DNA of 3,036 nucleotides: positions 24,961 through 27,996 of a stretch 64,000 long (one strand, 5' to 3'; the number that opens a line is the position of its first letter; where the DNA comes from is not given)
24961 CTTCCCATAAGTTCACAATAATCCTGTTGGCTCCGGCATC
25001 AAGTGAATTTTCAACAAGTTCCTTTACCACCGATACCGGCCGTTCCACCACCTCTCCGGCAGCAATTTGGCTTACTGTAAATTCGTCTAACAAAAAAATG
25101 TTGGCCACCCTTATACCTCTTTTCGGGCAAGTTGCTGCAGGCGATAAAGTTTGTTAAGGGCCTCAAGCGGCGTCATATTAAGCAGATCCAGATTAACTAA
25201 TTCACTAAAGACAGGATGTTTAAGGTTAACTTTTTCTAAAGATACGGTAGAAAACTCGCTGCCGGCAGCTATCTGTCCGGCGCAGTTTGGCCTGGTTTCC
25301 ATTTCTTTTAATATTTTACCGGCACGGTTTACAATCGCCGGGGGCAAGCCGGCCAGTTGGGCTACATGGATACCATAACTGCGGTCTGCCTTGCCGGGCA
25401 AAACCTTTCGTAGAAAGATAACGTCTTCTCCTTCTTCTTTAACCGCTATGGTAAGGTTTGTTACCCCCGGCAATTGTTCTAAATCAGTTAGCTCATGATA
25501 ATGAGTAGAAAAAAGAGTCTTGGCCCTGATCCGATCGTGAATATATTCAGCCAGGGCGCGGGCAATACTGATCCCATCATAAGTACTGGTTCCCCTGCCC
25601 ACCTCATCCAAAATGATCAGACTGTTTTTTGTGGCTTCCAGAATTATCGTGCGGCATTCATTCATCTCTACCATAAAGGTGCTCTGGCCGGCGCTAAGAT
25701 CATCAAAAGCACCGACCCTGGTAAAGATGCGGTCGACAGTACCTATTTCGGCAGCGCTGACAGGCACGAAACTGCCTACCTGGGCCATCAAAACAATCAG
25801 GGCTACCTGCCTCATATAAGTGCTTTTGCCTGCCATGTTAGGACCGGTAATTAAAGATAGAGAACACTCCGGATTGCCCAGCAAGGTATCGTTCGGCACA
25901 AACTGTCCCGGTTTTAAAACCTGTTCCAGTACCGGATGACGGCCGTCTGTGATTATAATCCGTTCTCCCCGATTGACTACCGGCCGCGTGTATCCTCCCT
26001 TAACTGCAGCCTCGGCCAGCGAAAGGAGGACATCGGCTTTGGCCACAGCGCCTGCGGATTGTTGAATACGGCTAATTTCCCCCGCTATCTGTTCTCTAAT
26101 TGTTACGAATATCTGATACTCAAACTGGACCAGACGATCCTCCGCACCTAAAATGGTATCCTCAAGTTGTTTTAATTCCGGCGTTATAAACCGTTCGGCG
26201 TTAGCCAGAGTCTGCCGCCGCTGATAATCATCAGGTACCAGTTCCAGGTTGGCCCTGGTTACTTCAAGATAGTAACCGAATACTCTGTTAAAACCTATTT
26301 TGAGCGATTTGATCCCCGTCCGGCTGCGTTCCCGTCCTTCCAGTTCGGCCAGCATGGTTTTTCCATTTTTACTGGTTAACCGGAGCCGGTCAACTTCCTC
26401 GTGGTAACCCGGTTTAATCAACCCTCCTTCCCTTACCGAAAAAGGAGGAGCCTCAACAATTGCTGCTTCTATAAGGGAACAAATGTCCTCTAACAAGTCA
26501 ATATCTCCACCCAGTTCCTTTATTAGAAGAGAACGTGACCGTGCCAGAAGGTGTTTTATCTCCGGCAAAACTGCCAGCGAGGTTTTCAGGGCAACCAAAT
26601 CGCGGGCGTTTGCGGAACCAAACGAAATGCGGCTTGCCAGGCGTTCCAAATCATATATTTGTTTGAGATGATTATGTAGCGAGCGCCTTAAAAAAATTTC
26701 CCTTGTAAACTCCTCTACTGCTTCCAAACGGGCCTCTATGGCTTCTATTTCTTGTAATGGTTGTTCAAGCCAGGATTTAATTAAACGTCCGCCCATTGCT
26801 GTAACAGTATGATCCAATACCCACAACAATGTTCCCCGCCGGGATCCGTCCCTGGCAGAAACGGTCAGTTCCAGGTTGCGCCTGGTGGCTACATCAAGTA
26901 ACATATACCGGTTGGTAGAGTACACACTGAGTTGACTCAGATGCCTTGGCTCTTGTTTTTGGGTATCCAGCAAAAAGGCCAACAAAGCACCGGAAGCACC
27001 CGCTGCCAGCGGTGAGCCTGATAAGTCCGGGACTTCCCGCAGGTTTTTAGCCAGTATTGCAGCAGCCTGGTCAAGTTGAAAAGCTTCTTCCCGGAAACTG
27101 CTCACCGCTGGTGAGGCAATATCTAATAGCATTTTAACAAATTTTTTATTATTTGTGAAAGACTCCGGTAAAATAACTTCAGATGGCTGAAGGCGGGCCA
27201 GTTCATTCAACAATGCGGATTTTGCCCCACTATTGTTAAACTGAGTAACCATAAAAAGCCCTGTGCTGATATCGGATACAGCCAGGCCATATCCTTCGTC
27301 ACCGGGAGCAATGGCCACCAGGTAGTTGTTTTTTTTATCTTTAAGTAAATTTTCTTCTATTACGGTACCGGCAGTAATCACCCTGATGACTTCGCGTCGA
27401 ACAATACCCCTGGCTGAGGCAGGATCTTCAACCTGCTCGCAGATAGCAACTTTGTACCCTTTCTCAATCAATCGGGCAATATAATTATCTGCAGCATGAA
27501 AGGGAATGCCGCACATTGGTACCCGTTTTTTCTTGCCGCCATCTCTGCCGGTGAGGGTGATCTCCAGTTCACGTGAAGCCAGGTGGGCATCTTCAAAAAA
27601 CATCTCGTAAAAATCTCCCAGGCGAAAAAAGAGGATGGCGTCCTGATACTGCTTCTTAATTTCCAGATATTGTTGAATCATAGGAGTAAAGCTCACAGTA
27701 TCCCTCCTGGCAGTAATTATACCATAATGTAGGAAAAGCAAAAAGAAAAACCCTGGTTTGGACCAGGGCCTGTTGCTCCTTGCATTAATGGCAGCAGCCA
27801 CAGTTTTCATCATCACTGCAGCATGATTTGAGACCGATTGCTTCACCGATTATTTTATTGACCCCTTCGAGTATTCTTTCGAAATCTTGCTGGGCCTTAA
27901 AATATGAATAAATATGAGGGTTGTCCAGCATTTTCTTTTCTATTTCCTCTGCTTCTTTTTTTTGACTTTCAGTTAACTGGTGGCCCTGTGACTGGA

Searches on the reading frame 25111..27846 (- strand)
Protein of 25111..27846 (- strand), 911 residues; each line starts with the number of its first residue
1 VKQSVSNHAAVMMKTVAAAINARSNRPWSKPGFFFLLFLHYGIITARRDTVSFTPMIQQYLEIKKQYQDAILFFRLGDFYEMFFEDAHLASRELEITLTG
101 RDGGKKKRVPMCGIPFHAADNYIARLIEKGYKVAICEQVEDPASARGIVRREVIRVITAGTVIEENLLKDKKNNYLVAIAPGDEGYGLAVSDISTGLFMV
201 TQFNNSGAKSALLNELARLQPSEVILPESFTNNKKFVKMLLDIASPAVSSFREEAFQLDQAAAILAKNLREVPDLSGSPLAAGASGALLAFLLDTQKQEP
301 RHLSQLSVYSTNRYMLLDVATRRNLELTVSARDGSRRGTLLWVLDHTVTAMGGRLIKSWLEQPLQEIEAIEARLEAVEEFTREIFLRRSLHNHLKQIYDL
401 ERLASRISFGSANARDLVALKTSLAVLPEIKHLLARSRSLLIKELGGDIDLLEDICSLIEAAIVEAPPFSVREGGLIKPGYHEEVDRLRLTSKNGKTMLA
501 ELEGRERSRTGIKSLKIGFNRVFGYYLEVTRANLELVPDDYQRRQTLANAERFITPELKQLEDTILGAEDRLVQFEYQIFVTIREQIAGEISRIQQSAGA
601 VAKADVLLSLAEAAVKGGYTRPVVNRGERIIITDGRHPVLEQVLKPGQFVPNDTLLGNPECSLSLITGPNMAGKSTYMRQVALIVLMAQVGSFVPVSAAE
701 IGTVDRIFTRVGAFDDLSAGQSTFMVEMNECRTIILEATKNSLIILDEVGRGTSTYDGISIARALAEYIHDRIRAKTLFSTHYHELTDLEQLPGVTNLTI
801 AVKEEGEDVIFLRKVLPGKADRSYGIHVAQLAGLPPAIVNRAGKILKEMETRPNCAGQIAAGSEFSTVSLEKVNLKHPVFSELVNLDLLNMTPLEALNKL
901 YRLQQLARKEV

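Call 44: search_protein_families(library=pfam, proteins=[window:25111-27846:-], max_evalue=0.00001)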
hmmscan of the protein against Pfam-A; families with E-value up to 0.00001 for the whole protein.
window:25111-27846:- (911 aa): 5 families
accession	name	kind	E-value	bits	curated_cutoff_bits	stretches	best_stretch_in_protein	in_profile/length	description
PF00488.27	MutS_V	-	2e-82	276.2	30.2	1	665-850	2-188/188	MutS domain V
PF05192.23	MutS_III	-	7.1e-56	190.1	34.1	1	320-611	1-194/194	MutS domain III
PF01624.25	MutS_I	-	2.4e-48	163.5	20.6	1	54-165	1-112/113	MutS domain I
PF05190.23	MutS_IV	-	9.7e-29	99.9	22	1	480-571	1-92/92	MutS family domain IV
PF05188.22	MutS_II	-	6e-19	69.2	25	1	174-303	1-132/133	MutS domain II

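Call 67: find_homologous_proteins(query=window:25111-27846:-, max_evalue=1e-50)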
Query window:25111-27846:- (911 aa): 8000 proteins with E <= 1e-50 among 8000 candidates; the best 120 are listed.
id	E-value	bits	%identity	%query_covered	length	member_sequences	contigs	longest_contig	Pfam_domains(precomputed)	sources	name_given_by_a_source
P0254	0.0e+0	1872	100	94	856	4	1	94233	PF01624.26,PF05192.24,PF05188.24,PF05190.24,PF00488.28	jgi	jgi:DNA mismatch repair protein MutS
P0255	0.0e+0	1736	92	94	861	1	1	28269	PF01624.26,PF05192.24,PF05188.24,PF05190.24,PF00488.28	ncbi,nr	ncbi:MAG: DNA mismatch repair protein MutS [Peptococcaceae bacterium]|nr:MAG: DNA mismatch repair pr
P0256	0.0e+0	1725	92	94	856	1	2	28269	PF01624.26,PF05192.24,PF05188.24,PF05190.24,PF00488.28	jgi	-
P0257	0.0e+0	1194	64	94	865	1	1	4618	PF01624.26,PF05192.24,PF05188.24,PF05190.24,PF00488.28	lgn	-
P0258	0.0e+0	1192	63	94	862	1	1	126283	PF01624.26,PF05192.24,PF05188.24,PF05190.24,PF00488.28,PF27441.1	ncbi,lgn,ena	-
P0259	0.0e+0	1188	65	94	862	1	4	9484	PF01624.26,PF05192.24,PF05188.24,PF05190.24,PF00488.28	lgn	-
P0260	0.0e+0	1185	64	94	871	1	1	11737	PF01624.26,PF05192.24,PF05188.24,PF05190.24,PF00488.28,PF27441.1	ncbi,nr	ncbi:MAG: DNA mismatch repair protein MutS [Pelotomaculum sp. PtaU1.Bin035]|nr:MAG: DNA mismatch rep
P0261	0.0e+0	1178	64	94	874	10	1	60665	PF01624.26,PF05192.24,PF05188.24,PF05190.24,PF00488.28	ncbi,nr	ncbi:MAG: DNA mismatch repair protein MutS [Pelotomaculum sp. PtaU1.Bin065]|nr:MAG: DNA mismatch rep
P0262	0.0e+0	1169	64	93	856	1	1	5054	PF01624.26,PF05192.24,PF05188.24,PF05190.24,PF00488.28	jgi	jgi:DNA mismatch repair protein MutS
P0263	0.0e+0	1168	63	94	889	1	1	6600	PF01624.26,PF05192.24,PF05188.24,PF05190.24,PF00488.28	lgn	-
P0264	0.0e+0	1165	62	94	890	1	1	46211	PF01624.26,PF05192.24,PF05188.24,PF05190.24,PF00488.28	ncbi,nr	ncbi:MAG: DNA mismatch repair protein MutS [Pelotomaculum sp. PtaB.Bin104]|nr:MAG: DNA mismatch repa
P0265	0.0e+0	1164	63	94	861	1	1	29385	PF01624.26,PF05192.24,PF05188.24,PF05190.24,PF00488.28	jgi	-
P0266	0.0e+0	1163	64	94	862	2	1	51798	PF01624.26,PF05192.24,PF05188.24,PF05190.24,PF00488.28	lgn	-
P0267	0.0e+0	1161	64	94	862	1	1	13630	PF01624.26,PF05192.24,PF05188.24,PF05190.24,PF00488.28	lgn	-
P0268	0.0e+0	1158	63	94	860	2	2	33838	PF01624.26,PF05192.24,PF05188.24,PF05190.24,PF00488.28,PF27441.1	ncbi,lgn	-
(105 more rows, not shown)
